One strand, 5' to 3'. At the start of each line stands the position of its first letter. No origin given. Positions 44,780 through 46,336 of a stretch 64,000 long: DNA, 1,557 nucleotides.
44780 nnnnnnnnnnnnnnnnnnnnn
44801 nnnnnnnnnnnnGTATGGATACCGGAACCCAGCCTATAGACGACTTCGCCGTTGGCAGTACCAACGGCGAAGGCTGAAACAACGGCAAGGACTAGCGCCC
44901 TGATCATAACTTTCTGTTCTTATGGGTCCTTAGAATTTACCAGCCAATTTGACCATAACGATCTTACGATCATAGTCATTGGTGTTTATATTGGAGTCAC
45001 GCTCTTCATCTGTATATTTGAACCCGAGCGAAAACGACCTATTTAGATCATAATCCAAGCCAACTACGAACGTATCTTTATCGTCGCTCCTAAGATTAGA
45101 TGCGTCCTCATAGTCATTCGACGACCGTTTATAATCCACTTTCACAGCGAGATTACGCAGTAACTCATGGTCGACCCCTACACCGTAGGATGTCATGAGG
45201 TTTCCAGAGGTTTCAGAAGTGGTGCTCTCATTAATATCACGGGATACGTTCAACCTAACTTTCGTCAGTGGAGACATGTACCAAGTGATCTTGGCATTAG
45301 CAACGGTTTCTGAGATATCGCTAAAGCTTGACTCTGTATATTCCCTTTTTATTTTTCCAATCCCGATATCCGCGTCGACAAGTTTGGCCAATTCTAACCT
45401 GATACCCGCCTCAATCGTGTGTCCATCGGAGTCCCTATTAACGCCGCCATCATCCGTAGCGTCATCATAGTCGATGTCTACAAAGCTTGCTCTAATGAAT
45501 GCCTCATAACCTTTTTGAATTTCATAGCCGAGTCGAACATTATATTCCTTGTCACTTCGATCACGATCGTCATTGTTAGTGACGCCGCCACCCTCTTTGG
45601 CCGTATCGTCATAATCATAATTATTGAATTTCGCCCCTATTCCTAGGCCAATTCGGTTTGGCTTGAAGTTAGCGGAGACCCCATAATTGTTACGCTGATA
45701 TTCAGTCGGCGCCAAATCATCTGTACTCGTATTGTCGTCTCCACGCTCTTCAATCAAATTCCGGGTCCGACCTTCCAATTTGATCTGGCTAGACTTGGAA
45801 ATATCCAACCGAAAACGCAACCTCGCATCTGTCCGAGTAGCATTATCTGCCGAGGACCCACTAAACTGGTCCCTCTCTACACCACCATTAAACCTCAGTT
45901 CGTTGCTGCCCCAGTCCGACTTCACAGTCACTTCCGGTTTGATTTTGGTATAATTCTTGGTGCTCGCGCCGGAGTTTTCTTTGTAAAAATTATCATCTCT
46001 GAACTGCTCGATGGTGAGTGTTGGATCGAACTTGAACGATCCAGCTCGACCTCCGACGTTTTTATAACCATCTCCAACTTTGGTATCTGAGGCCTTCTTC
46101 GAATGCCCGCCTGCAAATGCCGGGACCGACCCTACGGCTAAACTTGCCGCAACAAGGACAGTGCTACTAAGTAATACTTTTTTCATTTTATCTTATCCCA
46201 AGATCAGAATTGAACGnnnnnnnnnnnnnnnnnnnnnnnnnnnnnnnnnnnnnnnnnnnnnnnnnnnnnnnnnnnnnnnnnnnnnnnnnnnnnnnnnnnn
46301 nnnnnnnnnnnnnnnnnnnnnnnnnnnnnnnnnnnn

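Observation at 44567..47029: Two-gene surface module (secreted Ala-rich tandem-repeat protein plus Asp-rich beta-barrel OMP) replacing most of wza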

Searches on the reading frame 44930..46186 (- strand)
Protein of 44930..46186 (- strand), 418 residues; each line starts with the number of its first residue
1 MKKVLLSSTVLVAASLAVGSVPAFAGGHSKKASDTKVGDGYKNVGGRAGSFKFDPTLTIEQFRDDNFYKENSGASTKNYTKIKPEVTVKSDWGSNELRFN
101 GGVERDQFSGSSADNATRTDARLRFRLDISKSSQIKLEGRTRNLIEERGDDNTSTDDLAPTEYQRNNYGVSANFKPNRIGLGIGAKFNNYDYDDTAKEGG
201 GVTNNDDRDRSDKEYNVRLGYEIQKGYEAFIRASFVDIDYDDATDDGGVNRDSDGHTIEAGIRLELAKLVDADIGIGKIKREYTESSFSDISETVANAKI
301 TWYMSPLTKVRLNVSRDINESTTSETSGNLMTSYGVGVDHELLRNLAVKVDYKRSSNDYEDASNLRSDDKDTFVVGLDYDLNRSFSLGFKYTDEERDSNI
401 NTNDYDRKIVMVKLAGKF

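Call 4: search_protein_families(library=pfam, proteins=[window:44930-46186:-], max_evalue=0.1)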
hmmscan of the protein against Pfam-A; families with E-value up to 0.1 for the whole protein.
window:44930-46186:- (418 aa): 3 families
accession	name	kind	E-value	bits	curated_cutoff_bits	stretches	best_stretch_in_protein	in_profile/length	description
PF10082.15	BBP2_2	-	5.9e-82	276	23.7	1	41-417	3-377/378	Putative beta-barrel porin 2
PF13505.12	OMP_b-brl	-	2.1e-09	38.3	28.7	2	180-379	21-173/175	Outer membrane protein beta-barrel domain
PF13609.12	Porin_4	-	5.6e-05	23.5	27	1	166-358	184-308/310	Gram-negative porin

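Call 5: search_protein_families(library=ncbifam, proteins=[window:44930-46186:-], max_evalue=0.1)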
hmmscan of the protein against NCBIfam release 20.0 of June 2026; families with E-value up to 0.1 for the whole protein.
window:44930-46186:- (418 aa): 4 families
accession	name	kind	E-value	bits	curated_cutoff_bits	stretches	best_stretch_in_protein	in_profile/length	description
TIGR03014.2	EpsL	equivalog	1.9e-21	76.6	275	1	62-418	27-385/385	XrtB/PEP-CTERM-associated polysaccharide biosynthesis outer membrane protein EpsL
TIGR03016.1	pepcterm_hypo_1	hypoth_equivalog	2.1e-11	43.5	90.85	1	308-418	362-477/477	TIGR03016 family PEP-CTERM system-associated outer membrane protein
TIGR04565.1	OMP_myx_plus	subfamily_domain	0.016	15.2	60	0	207-377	56-157/161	outer membrane beta-barrel domain-containing protein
NF040523.1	adhesin_AbpA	equivalog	0.03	14.5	150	1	2-43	1-41/203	amylase-binding adhesin AbpA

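Call 7: find_encoding_contigs(protein=window:44930-46186:-, flank=10000, max_places=10)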
Protein window:44930-46186:- (418 aa): no gene with exactly this product is on record in the collection.

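Call 9: find_homologous_proteins(query=window:44930-46186:-)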
Query window:44930-46186:- (418 aa): 598 proteins with E <= 0.001 among 6999 candidates; the best 120 are listed.
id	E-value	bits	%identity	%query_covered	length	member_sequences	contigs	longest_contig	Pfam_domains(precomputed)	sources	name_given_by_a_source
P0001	3.6e-254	861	94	100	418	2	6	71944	PF13505.13,PF10082.16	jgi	jgi:hypothetical protein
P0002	1.8e-196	671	72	100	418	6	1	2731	PF13505.13,PF10082.16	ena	-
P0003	4.6e-178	610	68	100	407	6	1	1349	PF13505.13,PF10082.16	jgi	jgi:hypothetical protein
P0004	2.5e-177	608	68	96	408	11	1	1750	PF13505.13,PF10082.16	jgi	-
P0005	5.6e-173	594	66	100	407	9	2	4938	PF13505.13,PF10082.16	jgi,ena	-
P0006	1.2e-170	586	65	100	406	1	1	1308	PF13505.13,PF10082.16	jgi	-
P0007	1.6e-131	457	78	63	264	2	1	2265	PF10082.16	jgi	jgi:hypothetical protein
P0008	2.9e-118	414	48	100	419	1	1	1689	PF13505.13,PF10082.16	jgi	-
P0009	1.6e-112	395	45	100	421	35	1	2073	PF13505.13,PF10082.16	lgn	-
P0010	4.8e-106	373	72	56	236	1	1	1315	PF13505.13,PF13609.13,PF10082.16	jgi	-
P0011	6.6e-103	363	45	98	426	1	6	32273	PF13505.13,PF10082.16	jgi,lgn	-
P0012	1.9e-99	352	45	99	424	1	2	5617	PF13505.13,PF10082.16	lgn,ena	-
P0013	8.6e-97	343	42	99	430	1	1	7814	PF13505.13,PF10082.16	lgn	-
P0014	2.1e-95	338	43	99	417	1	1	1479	PF13505.13,PF10082.16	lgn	-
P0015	4.8e-95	337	40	98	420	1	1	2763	PF13505.13,PF10082.16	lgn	-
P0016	4.2e-91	324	43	91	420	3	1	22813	PF13505.13,PF10082.16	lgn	-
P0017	7.2e-91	323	42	100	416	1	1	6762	PF13505.13,PF10082.16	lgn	-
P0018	1.1e-89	319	42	92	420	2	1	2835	PF02530.21,PF13505.13,PF10082.16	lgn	-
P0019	4.9e-89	317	42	92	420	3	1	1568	PF13505.13,PF10082.16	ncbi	-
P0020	3.6e-88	314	41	100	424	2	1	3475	PF13505.13,PF10082.16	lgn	-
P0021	1.4e-87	312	42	92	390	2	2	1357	PF13505.13,PF10082.16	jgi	jgi:hypothetical protein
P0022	4.0e-87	311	40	100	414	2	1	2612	PF13505.13,PF10082.16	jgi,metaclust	metaclust:\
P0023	2.4e-86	308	41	100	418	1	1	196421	PF13505.13,PF10082.16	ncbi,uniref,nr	ncbi:outer membrane beta-barrel protein [Terasakiella sp. A23]|uniref:outer membrane beta-barrel pro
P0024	5.8e-84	301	39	100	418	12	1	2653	PF10082.16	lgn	-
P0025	2.5e-83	298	39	93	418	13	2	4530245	PF13505.13,PF10082.16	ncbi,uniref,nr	ncbi:outer membrane beta-barrel protein [Thalassospira marina]|uniref:outer membrane beta-barrel pro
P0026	2.3e-82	295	39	99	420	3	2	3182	PF13505.13,PF10082.16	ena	-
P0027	3.5e-82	295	39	95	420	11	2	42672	PF10082.16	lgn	-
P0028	4.4e-82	294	37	100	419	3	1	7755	PF13505.13,PF10082.16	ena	-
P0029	5.0e-78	281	39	93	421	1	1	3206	PF13505.13,PF10082.16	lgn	-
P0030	8.8e-75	270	37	100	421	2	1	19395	PF13505.13,PF10082.16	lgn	-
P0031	3.8e-74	268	37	90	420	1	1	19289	PF10082.16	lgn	-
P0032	1.0e-73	267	37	99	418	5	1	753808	PF10082.16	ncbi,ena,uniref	ncbi:outer membrane beta-barrel protein [Terasakiella pusilla]|uniref:outer membrane beta-barrel pro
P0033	4.5e-72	261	37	99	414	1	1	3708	PF13505.13,PF10082.16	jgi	jgi:hypothetical protein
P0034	3.5e-71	258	34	100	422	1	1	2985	PF13505.13,PF10082.16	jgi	jgi:hypothetical protein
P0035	6.3e-69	251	35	97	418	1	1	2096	PF10082.16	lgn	-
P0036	1.0e-68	250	42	72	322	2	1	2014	PF13505.13,PF10082.16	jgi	-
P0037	9.7e-67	244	35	93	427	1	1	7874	PF13505.13,PF10082.16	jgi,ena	-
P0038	3.2e-64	236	35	91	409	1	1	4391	PF13505.13,PF10082.16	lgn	-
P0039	7.3e-64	234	35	98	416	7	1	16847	PF10082.16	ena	-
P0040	2.4e-62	229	34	90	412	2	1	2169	PF13505.13,PF10082.16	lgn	-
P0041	1.0e-61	227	34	100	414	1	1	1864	PF13505.13,PF10082.16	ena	-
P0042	2.8e-61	226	34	90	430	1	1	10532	PF10082.16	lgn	-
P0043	3.2e-61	226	33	100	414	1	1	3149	PF10082.16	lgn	-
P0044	1.3e-60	224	36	100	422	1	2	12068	PF10082.16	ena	-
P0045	1.9e-60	223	35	98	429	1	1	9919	PF13505.13,PF11854.15,PF03797.26,PF10082.16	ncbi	-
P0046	1.4e-59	220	34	98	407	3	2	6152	PF13505.13,PF10082.16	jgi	jgi:hypothetical protein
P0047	9.6e-59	218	33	95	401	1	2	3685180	PF13505.13,PF11854.15,PF03797.26,PF10082.16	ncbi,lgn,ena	-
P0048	2.2e-58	216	32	100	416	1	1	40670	PF03797.26,PF10082.16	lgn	-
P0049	2.9e-58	216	34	90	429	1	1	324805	PF13505.13,PF11854.15,PF03797.26,PF10082.16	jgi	jgi:hypothetical protein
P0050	6.9e-58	215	33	100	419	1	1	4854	PF10082.16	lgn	-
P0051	9.7e-58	214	33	100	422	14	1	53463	PF10082.16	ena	-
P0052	1.4e-57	214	35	100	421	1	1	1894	PF10082.16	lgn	-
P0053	1.9e-57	213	36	89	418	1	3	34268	PF10082.16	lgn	-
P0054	2.4e-57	213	34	99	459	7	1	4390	PF10082.16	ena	-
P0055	2.7e-57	213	36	96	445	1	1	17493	PF10082.16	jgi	jgi:hypothetical protein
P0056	2.7e-57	213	34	90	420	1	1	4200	PF10082.16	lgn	-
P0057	3.1e-57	213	33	98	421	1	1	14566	PF03797.26,PF10082.16,PF04338.19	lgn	-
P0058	3.1e-57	213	33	90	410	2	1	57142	PF13505.13,PF11854.15,PF03797.26,PF10082.16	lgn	-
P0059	8.5e-57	211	33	99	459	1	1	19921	PF10082.16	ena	-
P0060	1.2e-56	211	33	90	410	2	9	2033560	PF13505.13,PF11854.15,PF03797.26,PF10082.16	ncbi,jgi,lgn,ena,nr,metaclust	ncbi:MAG: outer membrane beta-barrel protein [Parvibaculaceae bacterium]|nr:outer membrane beta-barr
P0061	1.2e-56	211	37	90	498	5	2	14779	PF10082.16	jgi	jgi:hypothetical protein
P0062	1.3e-56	211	33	90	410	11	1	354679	PF13505.13,PF11854.15,PF03797.26,PF10082.16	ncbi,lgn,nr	ncbi:MAG: outer membrane beta-barrel protein [Rhodobiaceae bacterium]|nr:outer membrane beta-barrel 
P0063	1.4e-56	210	34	90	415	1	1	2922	PF10082.16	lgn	-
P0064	1.5e-56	210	32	100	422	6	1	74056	PF10082.16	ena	-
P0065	1.7e-56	210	32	99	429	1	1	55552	PF10082.16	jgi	jgi:hypothetical protein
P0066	2.0e-56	210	33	98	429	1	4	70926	PF13505.13,PF03797.26,PF10082.16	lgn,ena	-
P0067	2.1e-56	210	32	100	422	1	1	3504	PF13505.13,PF10082.16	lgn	-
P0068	2.3e-56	210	35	90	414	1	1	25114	PF10082.16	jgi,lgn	jgi:hypothetical protein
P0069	4.0e-56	209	31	100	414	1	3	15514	PF13505.13,PF10082.16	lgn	-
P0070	4.8e-56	209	32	90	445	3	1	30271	PF11854.15,PF10082.16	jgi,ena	-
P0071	4.9e-56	209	33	90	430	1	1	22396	PF10082.16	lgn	-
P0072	6.2e-56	208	32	100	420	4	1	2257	PF13505.13,PF10082.16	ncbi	-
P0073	8.1e-56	208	35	90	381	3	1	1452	PF10082.16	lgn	-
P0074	9.0e-56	208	33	97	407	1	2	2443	PF13505.13,PF10082.16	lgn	-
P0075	9.5e-56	208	32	90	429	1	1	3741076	PF13505.13,PF11854.15,PF03797.26,PF10082.16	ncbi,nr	ncbi:outer membrane beta-barrel protein [Parvibaculaceae bacterium PLY_AMNH_Bact1]|nr:outer membrane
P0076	1.2e-55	207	33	90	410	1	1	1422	PF13505.13,PF11854.15,PF03797.26,PF10082.16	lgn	-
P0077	1.3e-55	207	35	90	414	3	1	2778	PF10082.16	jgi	jgi:hypothetical protein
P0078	1.5e-55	207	34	90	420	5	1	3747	PF10082.16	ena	-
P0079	1.6e-55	207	31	99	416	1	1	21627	PF10082.16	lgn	-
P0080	1.8e-55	207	35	90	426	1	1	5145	PF10082.16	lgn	-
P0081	1.9e-55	207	35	98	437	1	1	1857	PF10082.16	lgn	-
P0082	2.1e-55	207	31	90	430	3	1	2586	PF11854.15,PF10082.16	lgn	-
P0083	2.1e-55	207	33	91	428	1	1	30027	PF13505.13,PF10082.16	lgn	-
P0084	3.3e-55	206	31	90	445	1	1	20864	PF11854.15,PF10082.16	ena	-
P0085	3.4e-55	206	33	89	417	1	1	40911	PF10082.16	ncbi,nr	ncbi:MAG: outer membrane beta-barrel protein [Alphaproteobacteria bacterium]|nr:outer membrane beta-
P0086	4.0e-55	206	32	100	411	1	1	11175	PF13505.13,PF03797.26,PF10082.16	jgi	-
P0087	4.9e-55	205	34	97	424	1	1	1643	PF10082.16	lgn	-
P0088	5.6e-55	205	32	90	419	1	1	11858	PF13505.13,PF10082.16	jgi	jgi:hypothetical protein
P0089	6.1e-55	205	34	97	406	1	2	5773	PF10082.16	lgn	-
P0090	7.4e-55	205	32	89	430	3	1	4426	PF13505.13,PF11854.15,PF10082.16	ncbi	-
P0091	7.7e-55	205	32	90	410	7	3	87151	PF11854.15,PF03797.26,PF10082.16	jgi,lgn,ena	jgi:hypothetical protein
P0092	1.2e-54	204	32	99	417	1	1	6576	PF10082.16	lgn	-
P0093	1.9e-54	203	31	99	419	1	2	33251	PF10082.16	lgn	-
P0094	2.6e-54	203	35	90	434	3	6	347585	PF10082.16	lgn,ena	-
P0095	3.0e-54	203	32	90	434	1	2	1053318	PF13505.13,PF11854.15,PF10082.16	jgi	jgi:hypothetical protein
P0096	3.2e-54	203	34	85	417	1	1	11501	PF10082.16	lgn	-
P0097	4.4e-54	202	33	98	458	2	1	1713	PF10082.16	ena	-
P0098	4.7e-54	202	33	98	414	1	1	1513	PF13505.13,PF10082.16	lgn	-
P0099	5.1e-54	202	31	100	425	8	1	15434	PF13505.13,PF10082.16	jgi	-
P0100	5.7e-54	202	32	95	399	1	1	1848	PF13505.13,PF10082.16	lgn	-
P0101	5.8e-54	202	32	95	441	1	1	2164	PF13505.13,PF10082.16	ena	-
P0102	8.3e-54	201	33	90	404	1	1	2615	PF10082.16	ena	-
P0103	9.8e-54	201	33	90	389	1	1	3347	PF10082.16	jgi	jgi:hypothetical protein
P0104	1.0e-53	201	33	90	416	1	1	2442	PF10082.16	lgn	-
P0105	1.0e-53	201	31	97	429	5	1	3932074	PF13505.13,PF11854.15,PF03797.26,PF10082.16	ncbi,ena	-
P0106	1.3e-53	201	35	90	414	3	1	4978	PF10082.16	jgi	jgi:hypothetical protein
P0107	1.5e-53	200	34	99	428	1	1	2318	PF13505.13,PF10082.16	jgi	jgi:hypothetical protein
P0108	2.6e-53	200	33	90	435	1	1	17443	PF10082.16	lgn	-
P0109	3.0e-53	199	34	90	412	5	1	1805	PF10082.16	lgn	-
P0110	3.4e-53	199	31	90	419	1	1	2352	PF10082.16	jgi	jgi:hypothetical protein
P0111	5.2e-53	199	33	92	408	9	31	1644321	PF13505.13,PF10082.16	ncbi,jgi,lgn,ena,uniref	ncbi:outer membrane beta-barrel protein [Parvibaculum sp.]|jgi:hypothetical protein|uniref:outer mem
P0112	8.2e-53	198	32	99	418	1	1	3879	PF10082.16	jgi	jgi:hypothetical protein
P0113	9.5e-53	198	34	100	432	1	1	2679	PF10082.16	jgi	-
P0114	9.8e-53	198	34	97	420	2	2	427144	PF10082.16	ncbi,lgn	-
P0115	1.0e-52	198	34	90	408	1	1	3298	PF13505.13,PF10082.16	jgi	jgi:hypothetical protein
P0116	1.1e-52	198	31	90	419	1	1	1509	PF10082.16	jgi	jgi:hypothetical protein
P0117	1.1e-52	198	33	90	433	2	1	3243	PF10082.16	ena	-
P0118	1.1e-52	198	30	99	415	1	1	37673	PF13505.13,PF10082.16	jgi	jgi:hypothetical protein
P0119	1.3e-52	197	34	95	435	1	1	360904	PF10082.16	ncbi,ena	-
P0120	1.9e-52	197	33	99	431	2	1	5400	PF13505.13,PF10082.16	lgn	-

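Call 11: find_encoding_contigs(protein=P0001, flank=8000, max_places=6)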
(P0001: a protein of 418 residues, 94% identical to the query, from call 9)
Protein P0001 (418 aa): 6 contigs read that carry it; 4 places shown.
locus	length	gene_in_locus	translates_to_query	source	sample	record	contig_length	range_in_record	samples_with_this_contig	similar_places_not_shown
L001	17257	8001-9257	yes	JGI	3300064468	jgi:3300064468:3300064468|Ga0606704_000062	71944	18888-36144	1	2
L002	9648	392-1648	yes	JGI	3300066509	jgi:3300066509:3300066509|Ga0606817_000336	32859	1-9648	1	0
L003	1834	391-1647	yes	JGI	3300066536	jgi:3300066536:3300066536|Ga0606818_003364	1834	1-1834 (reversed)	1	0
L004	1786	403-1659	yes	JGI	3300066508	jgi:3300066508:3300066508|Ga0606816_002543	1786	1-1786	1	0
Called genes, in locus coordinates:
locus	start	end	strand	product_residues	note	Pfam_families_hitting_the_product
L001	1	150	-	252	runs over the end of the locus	-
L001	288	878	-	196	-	PF13577:SnoaL_4 (weak), PF00866:Ring_hydroxyl_B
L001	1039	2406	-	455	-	PF00355:Rieske, PF00848:Ring_hydroxyl_A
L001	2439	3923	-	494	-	PF00120:Gln-synt_C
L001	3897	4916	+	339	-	PF04909:Amidohydro_2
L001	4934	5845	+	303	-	PF03328:HpcH_HpaI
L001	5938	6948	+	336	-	PF04909:Amidohydro_2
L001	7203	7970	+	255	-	-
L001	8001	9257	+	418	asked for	PF10082:BBP2_2, PF13505:OMP_b-brl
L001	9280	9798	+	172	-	PF02563:Poly_export, PF10531:SLBB, PF22461:SLBB_2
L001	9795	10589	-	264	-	PF00149:Metallophos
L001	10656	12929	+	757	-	PF02706:Wzz, PF13807:GNVR, PF01656:CbiA, PF09140:MipZ (weak), PF13614:AAA_31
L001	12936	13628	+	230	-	-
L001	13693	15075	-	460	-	PF04932:Wzy_C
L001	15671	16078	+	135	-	PF19588:SxtJ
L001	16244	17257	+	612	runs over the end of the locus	PF02543:Carbam_trans_N, PF16861:Carbam_trans_C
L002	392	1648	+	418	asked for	PF10082:BBP2_2, PF13505:OMP_b-brl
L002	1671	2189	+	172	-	PF02563:Poly_export, PF10531:SLBB, PF22461:SLBB_2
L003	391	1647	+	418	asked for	PF10082:BBP2_2, PF13505:OMP_b-brl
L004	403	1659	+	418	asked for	PF10082:BBP2_2, PF13505:OMP_b-brl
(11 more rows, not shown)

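Call 12: find_encoding_contigs(protein=P0023, flank=8000, max_places=2)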
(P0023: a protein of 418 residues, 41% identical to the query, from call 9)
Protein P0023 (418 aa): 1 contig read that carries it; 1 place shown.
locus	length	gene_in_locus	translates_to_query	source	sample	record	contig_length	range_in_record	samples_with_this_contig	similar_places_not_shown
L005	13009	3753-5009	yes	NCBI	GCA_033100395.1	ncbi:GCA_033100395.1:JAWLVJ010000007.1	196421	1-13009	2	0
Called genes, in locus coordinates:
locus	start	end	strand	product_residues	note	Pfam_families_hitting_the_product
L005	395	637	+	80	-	-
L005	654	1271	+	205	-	-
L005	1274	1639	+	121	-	PF04892:VanZ-LLP1 (weak)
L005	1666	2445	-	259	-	PF00149:Metallophos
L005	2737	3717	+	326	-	-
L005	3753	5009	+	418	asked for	PF13505:OMP_b-brl (faint), PF10082:BBP2_2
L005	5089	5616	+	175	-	PF02563:Poly_export, PF10531:SLBB, PF22461:SLBB_2 (weak)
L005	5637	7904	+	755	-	PF02706:Wzz, PF13807:GNVR, PF09140:MipZ (weak), PF13614:AAA_31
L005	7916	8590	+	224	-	-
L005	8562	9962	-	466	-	PF04932:Wzy_C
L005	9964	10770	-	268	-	-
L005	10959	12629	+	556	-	PF13650:Asp_protease_2 (faint), PF13975:gag-asp_proteas (faint)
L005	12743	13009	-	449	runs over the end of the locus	PF01527:HTH_Tnp_1, PF13384:HTH_23, PF13518:HTH_28, PF13551:HTH_29 (weak), PF13565:HTH_32, PF00665:rve, PF13683:rve_3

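Call 25: find_related_loci(query=A1, collection=genome_contigs, flank=6000)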
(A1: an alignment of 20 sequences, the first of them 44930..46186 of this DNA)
Query A1 (418 aa) in genome_contigs; peptide patterns used: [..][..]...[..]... (x = any residue, [..] = any of these).
185 stretches matched a pattern; 145 encode a relative of the query (tblastn E <= 1e-3); the best 80 are kept; 80 distinct loci.
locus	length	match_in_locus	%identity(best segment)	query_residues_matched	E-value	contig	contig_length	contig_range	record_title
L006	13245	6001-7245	40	1-418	8e-92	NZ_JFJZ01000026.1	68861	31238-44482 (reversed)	Thalassospira sp. MCCC 1A01428 contig26, whole genome shotgun sequence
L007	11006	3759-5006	41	1-418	3e-90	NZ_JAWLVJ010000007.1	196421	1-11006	Terasakiella sp. A23 Scaffold7, whole genome shotgun sequence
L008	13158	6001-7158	40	31-418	3e-88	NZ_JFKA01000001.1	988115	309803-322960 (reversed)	Thalassospira mesophila strain JCM 18969 contig1, whole genome shotgun sequence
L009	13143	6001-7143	43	36-418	3e-87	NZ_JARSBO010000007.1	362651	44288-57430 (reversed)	Thalassospira aquimaris strain FZY0004 NODE_7_length_362651_cov_120.476634, whole genome shotgun sequence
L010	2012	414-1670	40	3-418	5e-87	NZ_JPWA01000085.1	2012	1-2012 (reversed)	Thalassospira xianhensis MCCC 1A02616 contig85, whole genome shotgun sequence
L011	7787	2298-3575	32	2-418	4e-66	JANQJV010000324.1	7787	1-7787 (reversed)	MAG: Azospirillaceae bacterium isolate PL25a_bin.129 k99_1898551, whole genome shotgun sequence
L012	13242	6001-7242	32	3-414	3e-65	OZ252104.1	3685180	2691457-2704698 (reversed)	MAG: Parvibaculaceae bacterium isolate 6bc7c56f-dc75-427c-8ddb-83aae1234080 genome assembly, chromosome: 1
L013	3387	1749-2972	33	1-414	2e-65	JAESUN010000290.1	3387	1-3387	MAG: Opitutaceae bacterium isolate NORP342 CoAssembly_2941334, whole genome shotgun sequence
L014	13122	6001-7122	33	39-414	2e-64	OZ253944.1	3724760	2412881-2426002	MAG: Parvibaculaceae bacterium isolate 9451e3e7-cc4b-4a1e-a967-1caca904a2e9 genome assembly, chromosome: 1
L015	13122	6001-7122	33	39-414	2e-63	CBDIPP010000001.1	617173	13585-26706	MAG: uncultured Parvibaculaceae bacterium isolate C9799-m2-bin18 genome assembly, contig: P-CCAP979-9-C27, whole genome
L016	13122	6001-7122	33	39-414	3e-62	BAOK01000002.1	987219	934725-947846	Alpha proteobacterium Mf 1.05b.01 DNA, contig: contig02, whole genome shotgun sequence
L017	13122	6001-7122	33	39-414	4e-62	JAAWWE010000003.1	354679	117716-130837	MAG: Rhodobiaceae bacterium isolate FE80 Cluster2_contig_71, whole genome shotgun sequence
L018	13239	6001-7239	32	11-414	8e-62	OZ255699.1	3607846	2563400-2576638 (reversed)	MAG: Parvibaculaceae bacterium isolate 17a506e2-2404-489d-92ec-42c0c049ea2c genome assembly, chromosome: 1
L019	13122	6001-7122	32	39-414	1e-61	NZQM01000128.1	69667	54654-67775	MAG: Parvibaculum sp. isolate EAC60 MHASMcontig_1037407, whole genome shotgun sequence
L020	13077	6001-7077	34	44-406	3e-60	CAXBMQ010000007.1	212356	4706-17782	MAG TPA_asm: uncultured Rhodospirillaceae bacterium isolate ERR2762121_concoct_63 genome assembly, contig: ERZ3421540.14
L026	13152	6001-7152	32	29-414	1e-56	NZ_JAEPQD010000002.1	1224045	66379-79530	MAG: Parvibaculum sp. isolate HXMU1428-15 NODE_2_length_1224045_cov_8.479615, whole genome shotgun sequence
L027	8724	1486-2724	32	5-418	2e-55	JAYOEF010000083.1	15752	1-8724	MAG: Alphaproteobacteria bacterium isolate 139552_S154_rosella_bins.tsv.062 NODE_4100_length_15752_cov_10.998344, whole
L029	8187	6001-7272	30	1-418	1e-53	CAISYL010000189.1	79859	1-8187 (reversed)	MAG: uncultured Alphaproteobacteria bacterium isolate MJ-time_bin-8647 genome assembly, contig: bin-8647:189/294, whole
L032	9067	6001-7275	31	2-418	5e-52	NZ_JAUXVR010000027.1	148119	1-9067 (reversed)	MAG: Methylobacter sp. isolate C15_maxbin.016 C15_k141_323156, whole genome shotgun sequence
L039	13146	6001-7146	30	41-418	3e-48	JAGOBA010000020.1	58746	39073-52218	MAG: Alphaproteobacteria bacterium isolate Go_Eff_bin_200 Go_Eff_711_length_58746_cov_8.286579, whole genome shotgun seq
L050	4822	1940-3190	28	2-418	4e-46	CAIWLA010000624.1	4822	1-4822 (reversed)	MAG: uncultured Magnetococcales bacterium isolate Umea_bin-01869 genome assembly, contig: bin-01869:624/729, whole genom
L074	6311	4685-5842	29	41-418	9e-41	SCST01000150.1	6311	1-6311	MAG: Methylovulum sp. isolate FW215_bin.51 FW215_bin.51-25946, whole genome shotgun sequence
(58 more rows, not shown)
